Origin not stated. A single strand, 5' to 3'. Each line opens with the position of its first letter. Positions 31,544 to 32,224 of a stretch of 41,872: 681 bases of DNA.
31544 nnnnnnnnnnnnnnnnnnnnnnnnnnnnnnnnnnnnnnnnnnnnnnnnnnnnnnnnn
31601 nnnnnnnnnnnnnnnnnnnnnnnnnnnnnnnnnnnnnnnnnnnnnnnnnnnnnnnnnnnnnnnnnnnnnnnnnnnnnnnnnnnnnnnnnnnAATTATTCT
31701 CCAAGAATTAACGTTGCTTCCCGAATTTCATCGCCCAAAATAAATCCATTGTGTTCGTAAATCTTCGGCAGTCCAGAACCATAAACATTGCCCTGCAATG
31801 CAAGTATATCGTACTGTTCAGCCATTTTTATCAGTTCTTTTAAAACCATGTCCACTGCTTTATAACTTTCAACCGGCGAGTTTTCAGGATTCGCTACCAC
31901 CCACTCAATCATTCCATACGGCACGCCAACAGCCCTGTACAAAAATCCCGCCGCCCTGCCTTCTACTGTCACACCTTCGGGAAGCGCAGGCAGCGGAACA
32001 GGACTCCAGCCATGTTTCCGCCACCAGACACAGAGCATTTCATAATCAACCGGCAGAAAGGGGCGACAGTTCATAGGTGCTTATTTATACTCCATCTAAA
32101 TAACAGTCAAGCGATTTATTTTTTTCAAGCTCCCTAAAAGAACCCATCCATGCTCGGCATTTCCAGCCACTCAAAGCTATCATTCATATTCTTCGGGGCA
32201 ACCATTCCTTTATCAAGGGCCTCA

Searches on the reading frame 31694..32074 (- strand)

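Call 9: search_protein_families(library=phrogs, proteins=[window:31694-32074:-], max_evalue=0.001)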
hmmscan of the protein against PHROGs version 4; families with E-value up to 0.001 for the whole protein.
window:31694-32074:- (126 aa): 1 family
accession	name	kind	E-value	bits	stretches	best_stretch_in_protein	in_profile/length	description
phrog_17252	-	unknown function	1.6e-06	29.1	1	3-115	3-124/134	-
